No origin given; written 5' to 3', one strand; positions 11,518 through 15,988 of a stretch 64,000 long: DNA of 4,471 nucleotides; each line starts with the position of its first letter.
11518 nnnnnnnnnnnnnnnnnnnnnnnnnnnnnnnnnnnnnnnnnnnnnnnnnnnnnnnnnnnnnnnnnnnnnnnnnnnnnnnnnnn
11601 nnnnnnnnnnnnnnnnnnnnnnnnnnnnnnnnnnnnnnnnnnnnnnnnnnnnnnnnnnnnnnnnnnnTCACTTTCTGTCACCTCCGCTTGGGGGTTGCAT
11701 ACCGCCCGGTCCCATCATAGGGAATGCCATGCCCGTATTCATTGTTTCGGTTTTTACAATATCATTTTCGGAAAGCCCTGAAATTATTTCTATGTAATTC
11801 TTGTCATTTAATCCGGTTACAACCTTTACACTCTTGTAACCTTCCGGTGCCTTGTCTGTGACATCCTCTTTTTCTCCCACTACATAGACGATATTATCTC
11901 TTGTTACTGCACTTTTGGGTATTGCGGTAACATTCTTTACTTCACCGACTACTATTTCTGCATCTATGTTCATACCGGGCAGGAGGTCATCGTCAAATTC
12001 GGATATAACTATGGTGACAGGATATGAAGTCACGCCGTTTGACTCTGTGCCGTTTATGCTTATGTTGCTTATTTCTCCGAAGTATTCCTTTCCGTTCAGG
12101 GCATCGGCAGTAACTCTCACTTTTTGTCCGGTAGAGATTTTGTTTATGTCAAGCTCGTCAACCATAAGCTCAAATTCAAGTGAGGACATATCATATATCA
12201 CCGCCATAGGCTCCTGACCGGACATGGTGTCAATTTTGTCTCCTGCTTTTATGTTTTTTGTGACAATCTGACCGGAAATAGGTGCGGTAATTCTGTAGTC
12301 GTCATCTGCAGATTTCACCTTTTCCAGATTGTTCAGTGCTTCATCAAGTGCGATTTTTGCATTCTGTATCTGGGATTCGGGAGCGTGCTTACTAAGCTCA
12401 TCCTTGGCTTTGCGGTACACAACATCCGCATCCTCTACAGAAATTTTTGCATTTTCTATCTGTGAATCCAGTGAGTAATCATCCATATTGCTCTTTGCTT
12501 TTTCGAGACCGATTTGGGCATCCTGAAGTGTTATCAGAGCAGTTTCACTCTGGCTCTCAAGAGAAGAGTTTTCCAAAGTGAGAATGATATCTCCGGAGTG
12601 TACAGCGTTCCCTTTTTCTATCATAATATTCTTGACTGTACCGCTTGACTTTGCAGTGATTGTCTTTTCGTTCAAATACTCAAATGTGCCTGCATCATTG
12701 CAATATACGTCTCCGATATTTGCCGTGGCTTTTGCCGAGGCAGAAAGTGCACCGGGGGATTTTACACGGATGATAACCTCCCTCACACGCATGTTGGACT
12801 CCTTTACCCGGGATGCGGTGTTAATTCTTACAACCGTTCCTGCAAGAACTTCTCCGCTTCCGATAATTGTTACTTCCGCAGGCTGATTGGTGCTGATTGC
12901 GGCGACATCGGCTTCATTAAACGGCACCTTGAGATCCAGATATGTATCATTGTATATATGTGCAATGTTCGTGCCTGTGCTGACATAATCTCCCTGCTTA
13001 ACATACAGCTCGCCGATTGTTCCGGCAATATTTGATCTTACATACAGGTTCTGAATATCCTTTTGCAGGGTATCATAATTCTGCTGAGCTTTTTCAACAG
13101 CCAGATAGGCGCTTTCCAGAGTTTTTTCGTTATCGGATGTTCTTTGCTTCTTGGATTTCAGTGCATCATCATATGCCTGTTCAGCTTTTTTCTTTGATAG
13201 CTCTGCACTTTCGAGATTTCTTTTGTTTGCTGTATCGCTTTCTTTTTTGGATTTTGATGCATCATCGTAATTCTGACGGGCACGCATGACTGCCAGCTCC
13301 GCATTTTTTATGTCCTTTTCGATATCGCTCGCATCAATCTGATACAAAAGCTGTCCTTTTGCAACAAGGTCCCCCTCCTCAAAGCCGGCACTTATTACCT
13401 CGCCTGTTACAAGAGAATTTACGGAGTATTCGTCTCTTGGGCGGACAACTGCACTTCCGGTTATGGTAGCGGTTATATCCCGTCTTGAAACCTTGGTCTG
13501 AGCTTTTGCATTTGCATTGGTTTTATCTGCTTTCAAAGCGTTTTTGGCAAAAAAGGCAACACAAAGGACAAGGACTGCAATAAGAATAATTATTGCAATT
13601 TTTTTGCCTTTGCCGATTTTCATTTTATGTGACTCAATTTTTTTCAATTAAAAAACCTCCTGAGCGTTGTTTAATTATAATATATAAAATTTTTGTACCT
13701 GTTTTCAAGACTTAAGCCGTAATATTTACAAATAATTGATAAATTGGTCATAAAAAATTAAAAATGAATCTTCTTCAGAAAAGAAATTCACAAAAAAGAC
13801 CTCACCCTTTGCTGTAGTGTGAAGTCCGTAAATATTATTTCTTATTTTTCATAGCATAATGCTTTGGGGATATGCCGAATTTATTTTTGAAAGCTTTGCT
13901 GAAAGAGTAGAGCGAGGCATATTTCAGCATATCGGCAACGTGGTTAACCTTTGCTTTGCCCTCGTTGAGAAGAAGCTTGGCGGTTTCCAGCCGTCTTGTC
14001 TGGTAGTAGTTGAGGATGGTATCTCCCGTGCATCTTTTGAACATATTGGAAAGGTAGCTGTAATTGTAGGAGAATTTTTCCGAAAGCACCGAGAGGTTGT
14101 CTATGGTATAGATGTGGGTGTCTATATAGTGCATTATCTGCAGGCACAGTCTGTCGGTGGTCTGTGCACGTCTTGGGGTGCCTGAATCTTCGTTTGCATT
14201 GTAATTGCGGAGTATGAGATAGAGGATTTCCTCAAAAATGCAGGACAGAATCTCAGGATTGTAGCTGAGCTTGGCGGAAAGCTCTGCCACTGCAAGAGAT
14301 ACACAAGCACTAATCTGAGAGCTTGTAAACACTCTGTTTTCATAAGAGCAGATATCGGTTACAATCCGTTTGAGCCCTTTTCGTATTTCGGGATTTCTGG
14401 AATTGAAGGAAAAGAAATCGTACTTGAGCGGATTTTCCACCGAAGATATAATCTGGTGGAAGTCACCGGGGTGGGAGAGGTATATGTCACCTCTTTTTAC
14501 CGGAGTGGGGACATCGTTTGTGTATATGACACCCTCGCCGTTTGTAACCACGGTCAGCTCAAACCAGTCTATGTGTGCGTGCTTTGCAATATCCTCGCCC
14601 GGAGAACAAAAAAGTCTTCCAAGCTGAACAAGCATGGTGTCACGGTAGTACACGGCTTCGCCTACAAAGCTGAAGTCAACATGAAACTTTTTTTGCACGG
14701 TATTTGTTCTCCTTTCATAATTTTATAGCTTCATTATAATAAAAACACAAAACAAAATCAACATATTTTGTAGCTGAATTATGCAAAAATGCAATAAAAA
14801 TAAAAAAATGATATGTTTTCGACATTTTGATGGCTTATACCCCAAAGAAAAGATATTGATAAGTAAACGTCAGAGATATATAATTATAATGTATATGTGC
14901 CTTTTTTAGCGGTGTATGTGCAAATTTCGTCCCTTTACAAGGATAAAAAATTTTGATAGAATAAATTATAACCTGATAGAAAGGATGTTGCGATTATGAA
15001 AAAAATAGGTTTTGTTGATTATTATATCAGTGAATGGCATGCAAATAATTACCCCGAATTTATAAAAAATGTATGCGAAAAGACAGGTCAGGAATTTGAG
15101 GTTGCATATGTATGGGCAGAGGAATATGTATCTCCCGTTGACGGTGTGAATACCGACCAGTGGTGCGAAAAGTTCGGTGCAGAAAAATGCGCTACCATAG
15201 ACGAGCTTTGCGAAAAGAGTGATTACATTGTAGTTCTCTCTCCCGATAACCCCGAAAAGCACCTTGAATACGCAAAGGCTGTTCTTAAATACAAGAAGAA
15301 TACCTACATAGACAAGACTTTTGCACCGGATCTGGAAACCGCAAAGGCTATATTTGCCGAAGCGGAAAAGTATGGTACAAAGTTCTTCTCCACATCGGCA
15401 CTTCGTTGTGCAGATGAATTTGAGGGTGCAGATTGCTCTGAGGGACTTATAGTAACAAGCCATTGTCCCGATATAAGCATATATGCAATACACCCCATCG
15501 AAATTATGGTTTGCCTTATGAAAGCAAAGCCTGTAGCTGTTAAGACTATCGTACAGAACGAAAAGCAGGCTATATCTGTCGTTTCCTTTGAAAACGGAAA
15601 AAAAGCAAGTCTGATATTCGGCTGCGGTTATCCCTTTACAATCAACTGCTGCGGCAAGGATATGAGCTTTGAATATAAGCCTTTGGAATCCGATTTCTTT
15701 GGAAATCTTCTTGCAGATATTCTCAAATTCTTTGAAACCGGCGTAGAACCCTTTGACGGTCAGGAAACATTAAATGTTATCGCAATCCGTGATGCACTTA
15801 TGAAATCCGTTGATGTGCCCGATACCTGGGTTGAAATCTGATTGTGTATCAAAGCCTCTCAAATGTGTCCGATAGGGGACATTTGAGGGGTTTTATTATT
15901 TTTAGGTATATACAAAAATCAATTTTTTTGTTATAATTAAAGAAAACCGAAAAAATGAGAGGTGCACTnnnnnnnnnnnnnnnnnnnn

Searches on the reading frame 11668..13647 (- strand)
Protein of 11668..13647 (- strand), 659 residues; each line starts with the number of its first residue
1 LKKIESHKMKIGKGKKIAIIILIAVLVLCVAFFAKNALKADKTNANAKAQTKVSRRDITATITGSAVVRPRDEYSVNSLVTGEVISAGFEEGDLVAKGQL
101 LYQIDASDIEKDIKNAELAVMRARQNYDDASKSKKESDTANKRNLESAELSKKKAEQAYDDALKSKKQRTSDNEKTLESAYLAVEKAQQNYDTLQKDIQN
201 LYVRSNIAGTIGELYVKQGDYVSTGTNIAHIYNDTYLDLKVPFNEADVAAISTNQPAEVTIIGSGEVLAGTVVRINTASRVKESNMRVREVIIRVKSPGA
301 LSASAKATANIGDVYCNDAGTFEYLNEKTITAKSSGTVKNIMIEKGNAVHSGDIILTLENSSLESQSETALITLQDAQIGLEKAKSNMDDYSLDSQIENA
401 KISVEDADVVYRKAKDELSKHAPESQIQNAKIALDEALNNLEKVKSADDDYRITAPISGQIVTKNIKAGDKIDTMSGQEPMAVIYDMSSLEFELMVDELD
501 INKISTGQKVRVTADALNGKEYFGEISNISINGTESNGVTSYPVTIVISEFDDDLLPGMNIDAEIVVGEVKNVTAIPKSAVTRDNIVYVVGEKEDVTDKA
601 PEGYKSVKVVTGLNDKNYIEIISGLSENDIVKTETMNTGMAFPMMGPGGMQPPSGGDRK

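Call 7: search_protein_families(library=pfam, proteins=[window:11668-13647:-], max_evalue=0.001)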
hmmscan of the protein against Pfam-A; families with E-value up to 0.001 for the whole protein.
window:11668-13647:- (659 aa): 6 families
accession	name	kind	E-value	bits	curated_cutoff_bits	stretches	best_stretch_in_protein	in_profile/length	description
PF13437.12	HlyD_3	-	1.1e-32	113.4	22.2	2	453-558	2-106/106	HlyD family secretion protein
PF16576.10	HlyD_D23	-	7.3e-27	94.5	30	2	328-530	20-185/214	Barrel-sandwich domain of CusB or HlyD membrane-fusion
PF13533.13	Biotin_lipoyl_2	-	6.1e-16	58.2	29.8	0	203-226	3-26/32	Biotin-lipoyl like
PF00364.28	Biotin_lipoyl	-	2.5e-11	43.7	22.1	1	329-358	44-73/73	Biotin-requiring enzyme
PF07831.19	PYNP_C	-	0.00016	21.7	27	0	214-235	36-57/75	Pyrimidine nucleoside phosphorylase C-terminal domain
PF00358.26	PTS_EIIA_1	-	0.00042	20.5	27.2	0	81-121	80-120/127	phosphoenolpyruvate-dependent sugar phosphotransferase system, EIIA 1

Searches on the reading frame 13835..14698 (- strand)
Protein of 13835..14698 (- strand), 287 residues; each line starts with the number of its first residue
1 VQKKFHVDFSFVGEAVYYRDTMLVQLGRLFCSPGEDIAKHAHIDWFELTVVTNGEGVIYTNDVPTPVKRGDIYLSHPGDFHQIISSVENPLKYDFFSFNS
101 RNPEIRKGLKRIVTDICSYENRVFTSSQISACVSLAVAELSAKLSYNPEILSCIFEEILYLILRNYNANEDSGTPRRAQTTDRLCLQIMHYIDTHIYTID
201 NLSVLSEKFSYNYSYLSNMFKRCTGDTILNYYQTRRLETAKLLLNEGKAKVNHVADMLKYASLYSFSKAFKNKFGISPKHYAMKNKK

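Call 101: search_protein_families(library=pfam, proteins=[window:13835-14698:-], max_evalue=0.001)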
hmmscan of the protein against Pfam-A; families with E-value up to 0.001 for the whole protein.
window:13835-14698:- (287 aa): 4 families
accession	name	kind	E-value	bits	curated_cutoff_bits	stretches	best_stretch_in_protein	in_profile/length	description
PF12833.13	HTH_18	-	7.8e-17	61.8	33.6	1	205-282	1-78/80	Helix-turn-helix domain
PF00165.29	HTH_AraC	-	5e-09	36.5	26.6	1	250-281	10-40/42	Bacterial regulatory helix-turn-helix proteins, AraC family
PF02311.25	AraC_binding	-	9.4e-09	35.6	21.1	1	30-100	9-78/135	AraC-like ligand binding domain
PF07883.17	Cupin_2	-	8.7e-07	29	27.2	1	33-92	7-65/70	Cupin domain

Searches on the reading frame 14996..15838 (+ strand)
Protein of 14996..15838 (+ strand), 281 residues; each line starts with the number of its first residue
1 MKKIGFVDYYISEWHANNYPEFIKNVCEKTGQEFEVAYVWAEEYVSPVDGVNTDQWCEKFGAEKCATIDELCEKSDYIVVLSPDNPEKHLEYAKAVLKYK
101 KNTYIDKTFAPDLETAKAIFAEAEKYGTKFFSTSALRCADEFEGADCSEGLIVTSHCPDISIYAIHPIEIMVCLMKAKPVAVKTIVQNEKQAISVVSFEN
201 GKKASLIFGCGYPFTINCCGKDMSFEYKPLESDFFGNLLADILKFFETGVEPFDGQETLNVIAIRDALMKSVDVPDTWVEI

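Call 101: search_protein_families(library=pfam, proteins=[window:14996-15838:+], max_evalue=0.001)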
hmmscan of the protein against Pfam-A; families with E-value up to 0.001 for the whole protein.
window:14996-15838:+ (281 aa): 1 family
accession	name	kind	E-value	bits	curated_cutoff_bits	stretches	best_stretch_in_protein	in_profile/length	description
PF01408.29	GFO_IDH_MocA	-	2.3e-08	35.2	24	1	54-131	40-117/120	Oxidoreductase family, NAD-binding Rossmann fold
